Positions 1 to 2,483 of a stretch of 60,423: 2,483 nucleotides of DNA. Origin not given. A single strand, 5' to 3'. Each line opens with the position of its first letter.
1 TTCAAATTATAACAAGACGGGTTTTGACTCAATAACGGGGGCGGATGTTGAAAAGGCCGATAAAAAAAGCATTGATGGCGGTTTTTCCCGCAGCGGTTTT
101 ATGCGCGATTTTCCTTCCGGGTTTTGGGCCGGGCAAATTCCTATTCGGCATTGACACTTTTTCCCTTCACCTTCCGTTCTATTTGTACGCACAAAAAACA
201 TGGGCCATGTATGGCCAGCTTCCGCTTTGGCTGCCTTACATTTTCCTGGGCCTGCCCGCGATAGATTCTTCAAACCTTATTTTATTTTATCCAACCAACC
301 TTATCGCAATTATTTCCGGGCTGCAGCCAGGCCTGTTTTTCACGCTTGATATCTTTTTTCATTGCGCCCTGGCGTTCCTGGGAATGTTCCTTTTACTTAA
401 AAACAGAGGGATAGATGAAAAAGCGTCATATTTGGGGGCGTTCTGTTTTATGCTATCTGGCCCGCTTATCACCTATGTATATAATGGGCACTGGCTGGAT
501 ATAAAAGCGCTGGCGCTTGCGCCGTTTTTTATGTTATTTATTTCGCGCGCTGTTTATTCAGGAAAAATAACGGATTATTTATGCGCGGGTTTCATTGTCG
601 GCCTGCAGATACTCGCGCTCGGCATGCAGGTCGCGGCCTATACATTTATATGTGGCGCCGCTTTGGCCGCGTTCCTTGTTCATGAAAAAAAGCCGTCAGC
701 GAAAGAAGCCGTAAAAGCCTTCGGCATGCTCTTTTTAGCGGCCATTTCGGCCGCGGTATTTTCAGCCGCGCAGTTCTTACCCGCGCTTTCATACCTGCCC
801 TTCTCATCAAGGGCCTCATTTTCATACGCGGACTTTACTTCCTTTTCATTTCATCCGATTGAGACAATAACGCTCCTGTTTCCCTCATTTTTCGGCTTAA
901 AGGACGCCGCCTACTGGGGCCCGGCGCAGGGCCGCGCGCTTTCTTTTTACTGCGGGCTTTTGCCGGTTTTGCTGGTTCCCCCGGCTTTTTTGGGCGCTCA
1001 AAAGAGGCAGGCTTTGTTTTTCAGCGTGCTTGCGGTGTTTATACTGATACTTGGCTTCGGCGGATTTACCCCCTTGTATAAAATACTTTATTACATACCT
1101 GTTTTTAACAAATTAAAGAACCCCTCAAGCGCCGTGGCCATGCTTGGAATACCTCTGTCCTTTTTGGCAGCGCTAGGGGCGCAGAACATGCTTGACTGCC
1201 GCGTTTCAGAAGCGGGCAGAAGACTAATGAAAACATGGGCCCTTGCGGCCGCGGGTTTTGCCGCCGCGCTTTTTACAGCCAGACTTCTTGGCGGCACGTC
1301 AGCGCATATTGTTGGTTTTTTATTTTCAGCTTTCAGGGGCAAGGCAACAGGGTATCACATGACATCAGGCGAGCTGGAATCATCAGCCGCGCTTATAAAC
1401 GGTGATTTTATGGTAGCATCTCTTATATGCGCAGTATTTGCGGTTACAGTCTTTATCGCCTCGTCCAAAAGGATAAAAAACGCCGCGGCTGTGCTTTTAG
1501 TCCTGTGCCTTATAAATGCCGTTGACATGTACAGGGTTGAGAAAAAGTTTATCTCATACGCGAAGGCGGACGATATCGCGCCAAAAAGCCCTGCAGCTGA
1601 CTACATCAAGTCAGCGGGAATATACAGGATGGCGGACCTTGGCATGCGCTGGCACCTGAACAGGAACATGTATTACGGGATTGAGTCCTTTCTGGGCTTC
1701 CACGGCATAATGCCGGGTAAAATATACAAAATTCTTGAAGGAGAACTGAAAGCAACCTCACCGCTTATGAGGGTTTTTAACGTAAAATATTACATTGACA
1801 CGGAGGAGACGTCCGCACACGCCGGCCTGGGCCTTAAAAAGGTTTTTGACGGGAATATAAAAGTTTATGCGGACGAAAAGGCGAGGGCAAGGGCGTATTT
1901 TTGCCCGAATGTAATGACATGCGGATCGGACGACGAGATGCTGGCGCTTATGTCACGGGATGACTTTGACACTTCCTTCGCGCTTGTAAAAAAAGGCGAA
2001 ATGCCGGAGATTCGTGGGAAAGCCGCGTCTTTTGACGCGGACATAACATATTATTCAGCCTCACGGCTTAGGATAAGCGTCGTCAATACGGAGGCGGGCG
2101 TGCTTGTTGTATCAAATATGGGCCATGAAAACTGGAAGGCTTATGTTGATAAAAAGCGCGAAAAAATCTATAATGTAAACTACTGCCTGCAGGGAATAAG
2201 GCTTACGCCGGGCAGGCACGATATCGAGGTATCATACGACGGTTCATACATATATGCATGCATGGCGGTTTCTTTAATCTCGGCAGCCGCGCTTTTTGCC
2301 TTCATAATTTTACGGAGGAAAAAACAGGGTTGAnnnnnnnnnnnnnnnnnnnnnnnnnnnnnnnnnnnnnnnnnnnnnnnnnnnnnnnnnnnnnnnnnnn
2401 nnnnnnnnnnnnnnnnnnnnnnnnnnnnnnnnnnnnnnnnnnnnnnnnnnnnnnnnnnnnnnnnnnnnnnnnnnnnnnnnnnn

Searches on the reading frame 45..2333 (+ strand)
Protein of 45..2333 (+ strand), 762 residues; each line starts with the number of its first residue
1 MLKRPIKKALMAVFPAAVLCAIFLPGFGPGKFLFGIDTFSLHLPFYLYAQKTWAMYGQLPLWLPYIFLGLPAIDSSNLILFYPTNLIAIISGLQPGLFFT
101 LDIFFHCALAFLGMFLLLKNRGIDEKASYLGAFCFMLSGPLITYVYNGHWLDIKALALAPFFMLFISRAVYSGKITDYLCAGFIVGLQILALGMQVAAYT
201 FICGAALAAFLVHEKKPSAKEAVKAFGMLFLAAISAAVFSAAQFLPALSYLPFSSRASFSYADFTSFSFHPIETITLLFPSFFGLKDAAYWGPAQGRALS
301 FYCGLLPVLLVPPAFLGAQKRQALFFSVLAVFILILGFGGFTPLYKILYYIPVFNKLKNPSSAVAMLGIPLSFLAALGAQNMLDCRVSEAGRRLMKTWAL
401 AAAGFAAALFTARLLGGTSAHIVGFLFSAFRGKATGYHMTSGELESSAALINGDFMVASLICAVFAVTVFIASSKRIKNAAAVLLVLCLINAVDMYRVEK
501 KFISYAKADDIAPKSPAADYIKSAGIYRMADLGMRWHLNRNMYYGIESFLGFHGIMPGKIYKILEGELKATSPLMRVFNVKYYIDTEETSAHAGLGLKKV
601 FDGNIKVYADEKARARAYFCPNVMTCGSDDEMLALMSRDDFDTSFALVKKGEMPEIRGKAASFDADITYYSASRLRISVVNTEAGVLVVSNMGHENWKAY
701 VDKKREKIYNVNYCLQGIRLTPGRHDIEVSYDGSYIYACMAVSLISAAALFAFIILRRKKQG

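Call 22: search_protein_families(library=pfam, proteins=[window:45-2333:+], max_evalue=0.00001)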
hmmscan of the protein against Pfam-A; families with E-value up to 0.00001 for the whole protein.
window:45-2333:+ (762 aa): 1 family
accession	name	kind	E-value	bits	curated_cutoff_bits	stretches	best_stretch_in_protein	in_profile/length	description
PF09586.16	YfhO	-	8.9e-11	41.3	28.5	1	665-743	756-835/835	Bacterial membrane protein YfhO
